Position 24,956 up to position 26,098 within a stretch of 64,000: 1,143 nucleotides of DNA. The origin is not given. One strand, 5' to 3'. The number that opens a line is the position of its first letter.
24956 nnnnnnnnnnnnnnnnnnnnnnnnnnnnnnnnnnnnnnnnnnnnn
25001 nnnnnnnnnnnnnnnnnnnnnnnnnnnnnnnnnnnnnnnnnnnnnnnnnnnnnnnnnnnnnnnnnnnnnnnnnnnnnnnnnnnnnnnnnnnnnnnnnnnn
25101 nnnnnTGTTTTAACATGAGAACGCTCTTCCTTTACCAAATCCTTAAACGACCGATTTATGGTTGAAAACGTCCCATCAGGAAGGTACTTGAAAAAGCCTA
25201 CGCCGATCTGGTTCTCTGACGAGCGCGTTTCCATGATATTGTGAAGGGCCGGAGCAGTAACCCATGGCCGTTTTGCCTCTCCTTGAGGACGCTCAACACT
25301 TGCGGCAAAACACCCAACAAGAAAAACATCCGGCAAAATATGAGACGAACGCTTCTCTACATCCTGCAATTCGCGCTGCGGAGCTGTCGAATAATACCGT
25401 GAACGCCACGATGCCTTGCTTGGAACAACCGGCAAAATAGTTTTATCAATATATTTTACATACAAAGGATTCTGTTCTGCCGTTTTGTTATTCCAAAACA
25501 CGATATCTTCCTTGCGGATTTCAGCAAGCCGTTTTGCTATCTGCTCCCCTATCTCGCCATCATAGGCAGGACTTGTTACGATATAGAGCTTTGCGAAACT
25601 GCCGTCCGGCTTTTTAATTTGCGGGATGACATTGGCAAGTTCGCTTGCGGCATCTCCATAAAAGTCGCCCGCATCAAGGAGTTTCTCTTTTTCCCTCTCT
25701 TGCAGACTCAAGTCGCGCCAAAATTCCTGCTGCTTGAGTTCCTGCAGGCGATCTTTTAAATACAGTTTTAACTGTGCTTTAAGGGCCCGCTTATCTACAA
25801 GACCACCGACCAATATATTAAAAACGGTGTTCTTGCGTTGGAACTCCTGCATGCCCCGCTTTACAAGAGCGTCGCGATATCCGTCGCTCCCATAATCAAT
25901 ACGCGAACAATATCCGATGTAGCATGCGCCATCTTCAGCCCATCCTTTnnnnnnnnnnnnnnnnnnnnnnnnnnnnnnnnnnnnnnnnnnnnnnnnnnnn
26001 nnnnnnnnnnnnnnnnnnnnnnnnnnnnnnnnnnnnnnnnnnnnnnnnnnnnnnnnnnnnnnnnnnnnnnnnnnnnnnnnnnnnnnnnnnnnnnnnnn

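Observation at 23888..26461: Orphan 857-aa protein with a degenerate Mre11/SbcD-like metallophosphoesterase core and ~500 aa of unrecognisable N-terminal sequence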

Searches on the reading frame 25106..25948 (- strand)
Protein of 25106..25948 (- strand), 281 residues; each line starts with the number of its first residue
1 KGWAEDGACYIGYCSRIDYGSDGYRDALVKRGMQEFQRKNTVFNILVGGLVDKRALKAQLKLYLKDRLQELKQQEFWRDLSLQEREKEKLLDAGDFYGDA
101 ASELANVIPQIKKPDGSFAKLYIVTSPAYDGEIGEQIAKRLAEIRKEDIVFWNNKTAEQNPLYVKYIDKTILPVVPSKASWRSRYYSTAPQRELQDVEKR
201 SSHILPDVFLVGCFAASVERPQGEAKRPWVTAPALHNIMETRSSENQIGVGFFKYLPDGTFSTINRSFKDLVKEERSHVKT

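Call 37: predict_structure(alignment_id=A2)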
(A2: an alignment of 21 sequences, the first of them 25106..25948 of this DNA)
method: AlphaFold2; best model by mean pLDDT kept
length: 281 residues; sequences in the alignment: 21
mean_pLDDT: 89.7   pTM: 0.89
mean pLDDT of the five models: 89.7, 88.4, 88.3, 88.0, 87.0
residues with pLDDT >= 90: 192; 70-90: 66; 50-70: 23; < 50: 0
segments of 3 or more residues with pLDDT < 50: none
pLDDT, mean of each block of 10 residues (from residue 1): 78 97 94 96 97 97 95 92 93 97 98 94 96 98 98 86 91 88 75 87 83 88 77 87 74 93 92 74 57
secondary structure, 60 per line:
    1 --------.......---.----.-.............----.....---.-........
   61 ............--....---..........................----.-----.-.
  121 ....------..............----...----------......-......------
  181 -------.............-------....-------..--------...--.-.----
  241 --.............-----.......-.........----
elements in order: E9-15 H26-38 E43-47 H53-72 H75-78 H82-107 E120-124 H131-144 E149-151 E162-164 E169-174 H188-200 E208-211 E229-231 H243-247 E248-255 E261-267 H269-277

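Call 39: fold_search(model_id=the predicted structure, library=pdb)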
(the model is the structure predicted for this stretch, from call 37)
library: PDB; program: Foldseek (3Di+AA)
matches with E <= 10: 794; with E <= 0.001: 94
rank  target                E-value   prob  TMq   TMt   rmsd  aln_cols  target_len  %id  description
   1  8ppt_A                7.0e-06  1.00  0.49  0.33   8.8       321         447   13  Pyrococcus abyssi DNA polymerase D (PolD) in its editing mode bound to a primer/template substrate containing a mismat (released 2023-12-20)
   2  7dog_A                7.5e-06  1.00  0.44  0.39   9.6       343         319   10  Crystal structure of a nuclease and capping domain of SbcD from Staphylococcus aureus (released 2021-05-05)
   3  6hms_A                8.0e-06  1.00  0.43  0.32  10.0       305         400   14  Cryo-EM map of DNA polymerase D from Pyrococcus abyssi in complex with DNA (released 2019-01-30)
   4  9cd1                  1.4e-05  1.00  0.41  0.47  10.4       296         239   10  Crystal structure of the Klebsiella pneumoniae LpxH / JH-LPH-107 complex (released 2025-02-12)
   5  4fbk_A                1.7e-05  1.00  0.48  0.34   9.5       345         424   10  Crystal structure of a covalently fused Nbs1-Mre11 complex with one manganese ion per active site (released 2012-06-20)
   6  3qfm_B                1.9e-05  1.00  0.46  0.51   7.9       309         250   10  Crystal structure of Streptococcal asymmetric Ap4A hydrolase and phosphodiesterase Spr1479/SapH (released 2011-08-24)
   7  4lty_A                1.9e-05  1.00  0.39  0.33  11.2       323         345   11  Crystal Structure of E.coli SbcD at 1.8 A Resolution (released 2014-02-26)
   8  7ss6                  2.2e-05  1.00  0.39  0.44  11.2       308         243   10  Structure of Klebsiella LpxH in complex with JH-LPH-45 (released 2023-04-12)
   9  4lty_C                2.5e-05  1.00  0.40  0.35  11.2       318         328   10  Crystal Structure of E.coli SbcD at 1.8 A Resolution (released 2014-02-26)
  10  2hyp                  2.6e-05  1.00  0.43  0.51   7.6       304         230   12  Crystal structure of Rv0805 D66A mutant (released 2006-12-26)
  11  1ute_A                2.8e-05  1.00  0.42  0.40   9.7       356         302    6  PIG PURPLE ACID PHOSPHATASE COMPLEXED WITH PHOSPHATE (released 1999-10-01)
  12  8tlq_F                3.0e-05  1.00  0.41  0.28   8.7       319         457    9  Cryo-EM structure of the Rev1-Polzeta-DNA-dCTP complex (released 2024-05-15)
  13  6wii                  3.0e-05  1.00  0.39  0.45   9.9       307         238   10  Crystal structure of the K. pneumoniae LpxH/JH-LPH-41 complex (released 2020-07-29)
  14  9f2a_A                3.4e-05  1.00  0.48  0.32   8.9       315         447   12  Pyrococcus abyssi PolD in complex with Rpa2 winged-helix domain class 2 (composite map) (released 2024-12-04)
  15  8bah_A                3.4e-05  1.00  0.47  0.35   8.6       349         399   11  Human Mre11-Nbs1 complex (released 2023-01-11)
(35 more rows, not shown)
